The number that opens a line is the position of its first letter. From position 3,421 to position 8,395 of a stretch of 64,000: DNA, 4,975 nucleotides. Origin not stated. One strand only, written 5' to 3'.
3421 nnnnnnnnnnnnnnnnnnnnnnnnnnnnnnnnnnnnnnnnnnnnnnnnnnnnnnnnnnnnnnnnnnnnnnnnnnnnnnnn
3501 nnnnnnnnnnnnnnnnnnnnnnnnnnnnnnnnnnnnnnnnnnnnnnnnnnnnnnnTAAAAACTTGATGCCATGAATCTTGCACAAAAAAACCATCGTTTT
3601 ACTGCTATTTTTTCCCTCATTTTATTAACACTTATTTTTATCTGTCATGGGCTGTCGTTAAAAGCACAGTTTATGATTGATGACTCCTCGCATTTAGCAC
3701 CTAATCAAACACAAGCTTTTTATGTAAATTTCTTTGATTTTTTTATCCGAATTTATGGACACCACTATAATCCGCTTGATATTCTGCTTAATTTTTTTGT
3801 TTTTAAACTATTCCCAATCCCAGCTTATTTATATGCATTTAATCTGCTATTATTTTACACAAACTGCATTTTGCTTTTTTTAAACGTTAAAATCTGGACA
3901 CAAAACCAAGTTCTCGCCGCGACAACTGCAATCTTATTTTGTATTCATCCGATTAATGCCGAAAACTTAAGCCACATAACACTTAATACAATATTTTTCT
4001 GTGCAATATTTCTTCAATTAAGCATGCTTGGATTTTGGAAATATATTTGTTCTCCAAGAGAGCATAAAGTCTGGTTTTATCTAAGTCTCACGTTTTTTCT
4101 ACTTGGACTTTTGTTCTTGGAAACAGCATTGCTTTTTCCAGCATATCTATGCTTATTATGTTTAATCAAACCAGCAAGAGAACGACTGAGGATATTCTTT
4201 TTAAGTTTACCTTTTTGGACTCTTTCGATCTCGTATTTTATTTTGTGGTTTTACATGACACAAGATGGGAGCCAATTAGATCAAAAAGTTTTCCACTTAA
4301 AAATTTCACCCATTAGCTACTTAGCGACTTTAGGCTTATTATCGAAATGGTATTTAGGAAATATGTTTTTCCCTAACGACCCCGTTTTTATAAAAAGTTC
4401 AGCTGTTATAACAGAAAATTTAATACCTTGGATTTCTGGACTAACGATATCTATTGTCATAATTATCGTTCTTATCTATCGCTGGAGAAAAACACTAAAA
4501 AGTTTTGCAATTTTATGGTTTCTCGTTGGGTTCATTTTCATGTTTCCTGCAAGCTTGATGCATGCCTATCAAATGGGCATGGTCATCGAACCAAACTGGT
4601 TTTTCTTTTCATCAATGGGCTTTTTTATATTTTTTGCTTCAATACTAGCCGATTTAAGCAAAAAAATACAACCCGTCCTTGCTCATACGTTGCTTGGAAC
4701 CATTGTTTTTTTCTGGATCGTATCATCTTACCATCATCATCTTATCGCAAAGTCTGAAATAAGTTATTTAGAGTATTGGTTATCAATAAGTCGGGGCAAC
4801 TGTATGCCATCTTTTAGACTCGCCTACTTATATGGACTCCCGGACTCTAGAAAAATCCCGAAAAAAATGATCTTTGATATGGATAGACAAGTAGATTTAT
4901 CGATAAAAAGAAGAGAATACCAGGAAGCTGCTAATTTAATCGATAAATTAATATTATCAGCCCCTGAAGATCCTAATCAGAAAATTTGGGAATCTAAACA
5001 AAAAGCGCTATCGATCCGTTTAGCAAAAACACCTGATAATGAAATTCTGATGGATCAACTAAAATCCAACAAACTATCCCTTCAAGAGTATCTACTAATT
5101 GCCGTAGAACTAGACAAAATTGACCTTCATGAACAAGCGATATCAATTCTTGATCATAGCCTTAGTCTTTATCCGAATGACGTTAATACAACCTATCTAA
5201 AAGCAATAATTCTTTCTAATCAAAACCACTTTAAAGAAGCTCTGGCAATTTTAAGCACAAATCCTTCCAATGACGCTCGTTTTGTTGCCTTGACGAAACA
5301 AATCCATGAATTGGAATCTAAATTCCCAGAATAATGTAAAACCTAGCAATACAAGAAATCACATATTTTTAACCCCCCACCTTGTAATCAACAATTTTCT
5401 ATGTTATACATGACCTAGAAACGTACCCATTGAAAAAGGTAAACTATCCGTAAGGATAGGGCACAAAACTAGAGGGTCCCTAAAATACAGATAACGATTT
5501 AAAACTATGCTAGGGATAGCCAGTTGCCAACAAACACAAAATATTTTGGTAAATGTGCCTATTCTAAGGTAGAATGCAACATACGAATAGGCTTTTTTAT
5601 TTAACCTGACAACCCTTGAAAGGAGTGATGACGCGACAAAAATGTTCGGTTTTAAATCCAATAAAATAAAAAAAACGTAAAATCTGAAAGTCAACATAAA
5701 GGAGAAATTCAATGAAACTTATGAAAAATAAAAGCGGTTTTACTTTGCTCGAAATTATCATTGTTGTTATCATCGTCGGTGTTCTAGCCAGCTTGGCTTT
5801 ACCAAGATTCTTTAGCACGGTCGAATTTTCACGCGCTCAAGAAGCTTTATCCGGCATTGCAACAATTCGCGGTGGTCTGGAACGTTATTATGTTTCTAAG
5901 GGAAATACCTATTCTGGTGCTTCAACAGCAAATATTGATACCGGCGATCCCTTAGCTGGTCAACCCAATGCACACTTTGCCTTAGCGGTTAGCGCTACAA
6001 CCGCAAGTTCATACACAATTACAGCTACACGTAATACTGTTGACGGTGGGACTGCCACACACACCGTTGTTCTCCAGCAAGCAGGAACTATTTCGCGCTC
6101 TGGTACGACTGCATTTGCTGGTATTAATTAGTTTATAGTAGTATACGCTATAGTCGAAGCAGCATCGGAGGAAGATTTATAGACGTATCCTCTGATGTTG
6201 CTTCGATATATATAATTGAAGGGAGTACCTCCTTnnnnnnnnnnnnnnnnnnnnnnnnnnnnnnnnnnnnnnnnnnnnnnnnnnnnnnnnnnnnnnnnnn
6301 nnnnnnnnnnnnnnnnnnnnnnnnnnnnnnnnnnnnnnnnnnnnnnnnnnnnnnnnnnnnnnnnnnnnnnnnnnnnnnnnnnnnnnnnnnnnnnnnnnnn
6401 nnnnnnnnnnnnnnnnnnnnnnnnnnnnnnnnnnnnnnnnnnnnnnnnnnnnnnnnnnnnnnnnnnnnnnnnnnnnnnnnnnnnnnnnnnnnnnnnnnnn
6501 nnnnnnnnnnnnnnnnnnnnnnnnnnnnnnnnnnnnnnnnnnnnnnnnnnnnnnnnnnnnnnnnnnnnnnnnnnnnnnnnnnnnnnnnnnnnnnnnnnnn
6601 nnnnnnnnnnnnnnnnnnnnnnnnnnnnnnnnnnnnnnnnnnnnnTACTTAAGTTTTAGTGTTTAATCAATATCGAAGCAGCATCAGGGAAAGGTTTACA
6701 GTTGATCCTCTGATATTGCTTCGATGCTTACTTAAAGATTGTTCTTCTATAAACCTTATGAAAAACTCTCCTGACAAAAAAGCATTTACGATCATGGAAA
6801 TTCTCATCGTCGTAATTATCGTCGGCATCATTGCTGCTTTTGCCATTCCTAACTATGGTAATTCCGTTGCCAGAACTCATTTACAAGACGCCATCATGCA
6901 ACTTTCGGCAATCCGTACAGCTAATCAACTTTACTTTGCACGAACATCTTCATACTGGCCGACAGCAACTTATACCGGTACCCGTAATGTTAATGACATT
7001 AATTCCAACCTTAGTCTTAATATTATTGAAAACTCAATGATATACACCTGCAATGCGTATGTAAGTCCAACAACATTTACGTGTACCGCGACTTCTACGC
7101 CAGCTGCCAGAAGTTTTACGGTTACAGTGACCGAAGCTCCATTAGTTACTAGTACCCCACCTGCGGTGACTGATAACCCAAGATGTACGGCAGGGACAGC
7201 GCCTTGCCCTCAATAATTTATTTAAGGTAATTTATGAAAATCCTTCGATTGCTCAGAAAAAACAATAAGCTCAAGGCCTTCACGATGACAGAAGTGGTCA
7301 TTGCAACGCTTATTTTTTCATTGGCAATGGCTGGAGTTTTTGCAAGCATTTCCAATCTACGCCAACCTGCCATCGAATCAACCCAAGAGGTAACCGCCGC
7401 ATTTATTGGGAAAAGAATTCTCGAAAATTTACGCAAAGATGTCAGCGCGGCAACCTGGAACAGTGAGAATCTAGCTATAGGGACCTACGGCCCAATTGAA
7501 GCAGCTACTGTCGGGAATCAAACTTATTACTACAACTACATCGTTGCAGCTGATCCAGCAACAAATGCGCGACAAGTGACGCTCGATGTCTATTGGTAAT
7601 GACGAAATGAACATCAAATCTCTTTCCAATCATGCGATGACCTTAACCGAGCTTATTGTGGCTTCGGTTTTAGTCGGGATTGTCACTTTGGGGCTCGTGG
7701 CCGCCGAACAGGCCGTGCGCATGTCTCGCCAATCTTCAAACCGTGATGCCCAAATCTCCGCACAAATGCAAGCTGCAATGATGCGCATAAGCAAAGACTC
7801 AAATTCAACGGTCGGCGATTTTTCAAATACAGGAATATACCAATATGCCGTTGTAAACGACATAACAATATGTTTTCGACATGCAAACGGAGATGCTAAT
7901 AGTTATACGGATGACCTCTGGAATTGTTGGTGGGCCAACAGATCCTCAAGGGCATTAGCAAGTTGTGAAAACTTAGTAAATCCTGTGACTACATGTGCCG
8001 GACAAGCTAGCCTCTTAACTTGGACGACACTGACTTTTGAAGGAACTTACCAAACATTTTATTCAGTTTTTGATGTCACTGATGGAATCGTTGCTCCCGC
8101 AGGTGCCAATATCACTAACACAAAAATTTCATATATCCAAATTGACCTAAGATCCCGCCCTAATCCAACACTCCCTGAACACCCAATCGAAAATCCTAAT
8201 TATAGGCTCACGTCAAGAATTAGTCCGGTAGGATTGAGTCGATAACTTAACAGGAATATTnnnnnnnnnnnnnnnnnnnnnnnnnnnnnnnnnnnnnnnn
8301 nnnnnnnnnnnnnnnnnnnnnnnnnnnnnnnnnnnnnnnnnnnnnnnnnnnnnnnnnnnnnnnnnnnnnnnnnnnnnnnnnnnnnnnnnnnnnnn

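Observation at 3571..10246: Pilin genes sandwiched between paralogous GT-C/TPR membrane proteins: candidate type IV pilin O-glycosylation system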

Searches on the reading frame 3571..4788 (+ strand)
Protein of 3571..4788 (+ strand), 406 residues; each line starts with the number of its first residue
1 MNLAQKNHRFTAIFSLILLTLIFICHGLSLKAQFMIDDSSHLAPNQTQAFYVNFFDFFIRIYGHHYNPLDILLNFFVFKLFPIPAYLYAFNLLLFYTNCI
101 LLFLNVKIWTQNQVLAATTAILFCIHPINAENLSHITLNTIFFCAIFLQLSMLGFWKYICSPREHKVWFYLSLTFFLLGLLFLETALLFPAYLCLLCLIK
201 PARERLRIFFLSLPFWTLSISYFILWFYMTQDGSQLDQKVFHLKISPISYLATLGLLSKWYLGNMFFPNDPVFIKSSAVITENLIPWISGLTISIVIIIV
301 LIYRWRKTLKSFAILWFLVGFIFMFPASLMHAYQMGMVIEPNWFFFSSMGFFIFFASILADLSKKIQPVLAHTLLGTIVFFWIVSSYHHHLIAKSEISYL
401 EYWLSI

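Call 6: search_protein_families(library=pfam, proteins=[window:3571-4788:+], max_evalue=10)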
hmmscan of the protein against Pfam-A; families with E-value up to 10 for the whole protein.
seq(406 aa): 2 families
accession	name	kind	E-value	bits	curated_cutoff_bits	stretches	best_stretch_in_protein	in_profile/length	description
PF01034.25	Syndecan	-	0.28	11.6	25.2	1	280-307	9-36/64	Syndecan domain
PF15013.11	CCSMST1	-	1.1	9.9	26.1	0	217-239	36-58/74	CCSMST1 family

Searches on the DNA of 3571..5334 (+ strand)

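Call 112: search_rna_families(sources=[L052, L053, L007, L034], threshold=evalue, max_evalue=0.001)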
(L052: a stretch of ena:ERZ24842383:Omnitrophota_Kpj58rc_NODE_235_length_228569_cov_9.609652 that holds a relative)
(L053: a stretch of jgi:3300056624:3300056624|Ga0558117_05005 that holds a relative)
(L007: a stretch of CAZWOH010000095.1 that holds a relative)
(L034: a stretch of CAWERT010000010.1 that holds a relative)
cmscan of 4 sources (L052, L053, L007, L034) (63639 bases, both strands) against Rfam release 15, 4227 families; matches with E-value up to 0.001: 5.
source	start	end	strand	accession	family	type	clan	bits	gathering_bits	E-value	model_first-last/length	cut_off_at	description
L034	3121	3194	+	RF00005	tRNA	Gene; tRNA;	CL00001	68.1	29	1e-12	1-71/71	no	tRNA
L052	19440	19512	+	RF00005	tRNA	Gene; tRNA;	CL00001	66.1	29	3.7e-12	1-71/71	no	tRNA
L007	390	462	-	RF00005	tRNA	Gene; tRNA;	CL00001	66.1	29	3.7e-12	1-71/71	no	tRNA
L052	11852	11933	+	RF03167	c-di-GMP-I-GGC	Cis-reg; riboswitch;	CL00126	57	59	8.8e-11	1-80/80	no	c-di-GMP-I-GGC riboswitch aptamer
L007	6125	6229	-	RF03167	c-di-GMP-I-GGC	Cis-reg; riboswitch;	CL00126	53.4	59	9.2e-10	1-80/80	no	c-di-GMP-I-GGC riboswitch aptamer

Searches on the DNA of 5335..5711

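Call 109: search_rna_families(source=window, start=5335, end=5711, threshold=evalue, max_evalue=1, show_alignments=2)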
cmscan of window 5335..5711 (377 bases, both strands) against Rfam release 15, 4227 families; matches with E-value up to 1: 1.
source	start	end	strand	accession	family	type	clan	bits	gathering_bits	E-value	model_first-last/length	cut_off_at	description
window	5429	5532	+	RF03167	c-di-GMP-I-GGC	Cis-reg; riboswitch;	CL00126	58.8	59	1.6e-13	1-80/80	no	c-di-GMP-I-GGC riboswitch aptamer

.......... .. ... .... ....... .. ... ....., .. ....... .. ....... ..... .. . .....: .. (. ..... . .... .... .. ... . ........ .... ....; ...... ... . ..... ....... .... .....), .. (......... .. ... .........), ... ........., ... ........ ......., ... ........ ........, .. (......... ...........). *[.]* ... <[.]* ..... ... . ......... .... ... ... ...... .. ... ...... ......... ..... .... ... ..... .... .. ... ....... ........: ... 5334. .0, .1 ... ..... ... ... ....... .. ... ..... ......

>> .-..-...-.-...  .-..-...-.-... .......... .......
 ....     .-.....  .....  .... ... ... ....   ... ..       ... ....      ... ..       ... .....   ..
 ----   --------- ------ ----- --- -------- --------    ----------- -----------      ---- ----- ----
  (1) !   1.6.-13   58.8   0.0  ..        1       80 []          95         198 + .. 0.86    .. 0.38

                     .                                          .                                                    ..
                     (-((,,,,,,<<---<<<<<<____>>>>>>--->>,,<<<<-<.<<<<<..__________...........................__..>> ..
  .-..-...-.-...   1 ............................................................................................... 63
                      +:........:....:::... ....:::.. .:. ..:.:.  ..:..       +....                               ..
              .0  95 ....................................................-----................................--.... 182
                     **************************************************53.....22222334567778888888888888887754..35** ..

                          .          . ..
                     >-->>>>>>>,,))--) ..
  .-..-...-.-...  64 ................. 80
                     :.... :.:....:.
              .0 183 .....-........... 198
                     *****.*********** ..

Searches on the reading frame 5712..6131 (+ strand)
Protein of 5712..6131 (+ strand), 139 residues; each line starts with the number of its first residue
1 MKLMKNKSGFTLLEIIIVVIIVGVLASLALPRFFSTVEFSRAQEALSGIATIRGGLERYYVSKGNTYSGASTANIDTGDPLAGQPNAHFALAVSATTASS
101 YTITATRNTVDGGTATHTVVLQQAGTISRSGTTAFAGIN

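Call 3: search_protein_families(library=pfam, proteins=[window:5712-6131:+], max_evalue=0.01)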
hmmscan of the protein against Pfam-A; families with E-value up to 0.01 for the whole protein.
window:5712-6131:+ (139 aa): 2 families
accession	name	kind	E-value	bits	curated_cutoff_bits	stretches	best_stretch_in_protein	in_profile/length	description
PF16732.10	ComP_DUS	-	2.7e-08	35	27.3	1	31-110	1-77/87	Type IV minor pilin ComP, DNA uptake sequence receptor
PF07963.17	N_methyl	-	1.4e-07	31.2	21.2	1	4-30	1-27/27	Prokaryotic N-terminal methylation motif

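Call 4: search_protein_families(library=ncbifam, proteins=[window:5712-6131:+], max_evalue=0.01)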
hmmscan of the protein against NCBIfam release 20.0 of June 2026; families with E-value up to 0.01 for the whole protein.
window:5712-6131:+ (139 aa): 8 families
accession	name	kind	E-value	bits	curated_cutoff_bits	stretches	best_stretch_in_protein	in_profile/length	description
TIGR01710.1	typeII_sec_gspG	equivalog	1.7e-11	44.3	88.85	1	8-64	1-57/134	type II secretion system major pseudopilin GspG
NF041775.1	typeIV_PilA_Myxo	equivalog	3.2e-07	30.5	400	1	7-69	10-71/214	type IV pilin protein PilA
TIGR01708.2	typeII_sec_gspH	equivalog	5.6e-07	29.7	80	1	8-47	2-41/169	type II secretion system minor pseudopilin GspH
TIGR02532.1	IV_pilin_GFxxxE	domain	9.4e-07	28.4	16.3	1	8-30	2-24/24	prepilin-type N-terminal cleavage/methylation domain-containing protein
NF007862.0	PRK10574.1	equivalog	7.5e-06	26.1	138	1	4-68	1-65/145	prepilin peptidase-dependent pilin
NF040999.1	pilin_ComGC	equivalog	8.8e-05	22.6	75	1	8-63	2-57/84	competence type IV pilus major pilin ComGC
NF007800.0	PRK10506.1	equivalog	0.0022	17.9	158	1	3-29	4-30/163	prepilin peptidase-dependent protein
NF041013.1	T4P_ComGE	equivalog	0.0026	17.8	49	1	5-35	1-31/83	competence type IV pilus minor pilin ComGE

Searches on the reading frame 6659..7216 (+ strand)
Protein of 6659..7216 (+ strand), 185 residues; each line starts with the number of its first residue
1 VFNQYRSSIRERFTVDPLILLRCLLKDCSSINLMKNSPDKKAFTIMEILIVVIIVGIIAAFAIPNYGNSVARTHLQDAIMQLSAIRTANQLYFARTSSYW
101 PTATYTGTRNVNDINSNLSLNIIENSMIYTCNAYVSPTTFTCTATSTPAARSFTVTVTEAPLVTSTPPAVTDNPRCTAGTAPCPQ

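Call 3: search_protein_families(library=pfam, proteins=[window:6659-7216:+], max_evalue=0.01)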
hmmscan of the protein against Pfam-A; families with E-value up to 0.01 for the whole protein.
window:6659-7216:+ (185 aa): 2 families
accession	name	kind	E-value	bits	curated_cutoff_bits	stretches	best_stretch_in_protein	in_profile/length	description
PF07963.17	N_methyl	-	9.3e-05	22.3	21.2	1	40-62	4-26/27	Prokaryotic N-terminal methylation motif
PF16732.10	ComP_DUS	-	0.00048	21.4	27.3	1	64-147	1-75/87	Type IV minor pilin ComP, DNA uptake sequence receptor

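Call 4: search_protein_families(library=ncbifam, proteins=[window:6659-7216:+], max_evalue=0.01)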
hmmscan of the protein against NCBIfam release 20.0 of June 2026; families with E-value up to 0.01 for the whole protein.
window:6659-7216:+ (185 aa): 10 families
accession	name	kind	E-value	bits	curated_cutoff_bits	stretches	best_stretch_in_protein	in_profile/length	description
NF041775.1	typeIV_PilA_Myxo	equivalog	2.5e-10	40.7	400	1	36-103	6-73/214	type IV pilin protein PilA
TIGR01710.1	typeII_sec_gspG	equivalog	1.1e-08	35.2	88.85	1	42-96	2-56/134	type II secretion system major pseudopilin GspG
NF007862.0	PRK10574.1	equivalog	7.5e-07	29.4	138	1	40-91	4-55/145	prepilin peptidase-dependent pilin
TIGR01708.2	typeII_sec_gspH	equivalog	2.8e-06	27.4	80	1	42-84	3-45/169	type II secretion system minor pseudopilin GspH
TIGR02532.1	IV_pilin_GFxxxE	domain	6.8e-05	22.5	16.3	1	41-63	2-24/24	prepilin-type N-terminal cleavage/methylation domain-containing protein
NF040999.1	pilin_ComGC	equivalog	0.00027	21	75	1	40-67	1-28/84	competence type IV pilus major pilin ComGC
TIGR02596.1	TIGR02596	subfamily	0.0013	18.9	70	1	43-83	1-41/196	Verru_Chthon cassette protein D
NF007800.0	PRK10506.1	equivalog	0.0063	16.3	158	0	39-84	7-52/163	prepilin peptidase-dependent protein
NF040982.1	ComGD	equivalog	0.0077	16.6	70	0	40-84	1-45/139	competence type IV pilus minor pilin ComGD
NF041013.1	T4P_ComGE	equivalog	0.0085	16.2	49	0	40-90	3-54/83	competence type IV pilus minor pilin ComGE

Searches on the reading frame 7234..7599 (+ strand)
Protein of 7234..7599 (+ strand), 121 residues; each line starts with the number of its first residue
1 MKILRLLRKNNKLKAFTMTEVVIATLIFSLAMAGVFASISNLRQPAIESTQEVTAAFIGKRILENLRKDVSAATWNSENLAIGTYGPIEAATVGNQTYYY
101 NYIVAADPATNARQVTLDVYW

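Call 3: search_protein_families(library=pfam, proteins=[window:7234-7599:+], max_evalue=0.01)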
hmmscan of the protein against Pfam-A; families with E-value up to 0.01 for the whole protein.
window:7234-7599:+ (121 aa): 1 family
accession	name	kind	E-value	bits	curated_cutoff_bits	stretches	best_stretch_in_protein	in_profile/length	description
PF07963.17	N_methyl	-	0.00013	21.9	21.2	1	11-36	2-27/27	Prokaryotic N-terminal methylation motif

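Call 4: search_protein_families(library=ncbifam, proteins=[window:7234-7599:+], max_evalue=0.01)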
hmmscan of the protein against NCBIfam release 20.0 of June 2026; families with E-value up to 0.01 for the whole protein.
window:7234-7599:+ (121 aa): 5 families
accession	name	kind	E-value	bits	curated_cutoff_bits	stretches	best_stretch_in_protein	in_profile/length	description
NF041013.1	T4P_ComGE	equivalog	0.00017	21.6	49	1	11-57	1-47/83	competence type IV pilus minor pilin ComGE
TIGR02523.1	type_IV_pilV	equivalog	0.0007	20.1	52.2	1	16-81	4-69/139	type IV pilus modification protein PilV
NF052474.1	pept_arginase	exception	0.0016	18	350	1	3-59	51-107/287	peptide arginase, FlmR/OhkR family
TIGR02532.1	IV_pilin_GFxxxE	domain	0.0056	16.5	16.3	1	15-35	3-23/24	prepilin-type N-terminal cleavage/methylation domain-containing protein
NF007848.0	PRK10557.1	equivalog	0.0087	15.4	120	0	8-74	5-71/192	prepilin peptidase-dependent protein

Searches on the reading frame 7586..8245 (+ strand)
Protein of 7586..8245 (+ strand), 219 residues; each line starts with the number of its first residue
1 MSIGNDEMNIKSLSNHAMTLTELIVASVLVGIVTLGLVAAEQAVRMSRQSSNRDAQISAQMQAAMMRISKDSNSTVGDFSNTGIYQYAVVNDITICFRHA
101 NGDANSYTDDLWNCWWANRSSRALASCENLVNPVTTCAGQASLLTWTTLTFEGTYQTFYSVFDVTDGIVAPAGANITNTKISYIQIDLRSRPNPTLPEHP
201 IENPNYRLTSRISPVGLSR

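Call 3: search_protein_families(library=pfam, proteins=[window:7586-8245:+], max_evalue=0.01)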
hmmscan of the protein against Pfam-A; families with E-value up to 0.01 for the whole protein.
window:7586-8245:+ (219 aa): 1 family
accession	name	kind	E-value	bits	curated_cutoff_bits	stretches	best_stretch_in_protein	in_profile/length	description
PF07963.17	N_methyl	-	0.0059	16.6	21.2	1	15-37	4-26/27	Prokaryotic N-terminal methylation motif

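Call 4: search_protein_families(library=ncbifam, proteins=[window:7586-8245:+], max_evalue=0.01)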
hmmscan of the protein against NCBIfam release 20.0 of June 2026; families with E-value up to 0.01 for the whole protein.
window:7586-8245:+ (219 aa): 3 families
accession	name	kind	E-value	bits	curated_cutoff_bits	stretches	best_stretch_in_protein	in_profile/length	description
NF011976.0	PRK15443.2-3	equivalog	0.0016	18.4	285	1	16-117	20-117/141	glycerol dehydratase small subunit DhaB3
TIGR02523.1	type_IV_pilV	equivalog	0.0026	18.3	52.2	1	18-142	4-129/139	type IV pilus modification protein PilV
TIGR02532.1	IV_pilin_GFxxxE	domain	0.0051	16.6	16.3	1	17-37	3-23/24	prepilin-type N-terminal cleavage/methylation domain-containing protein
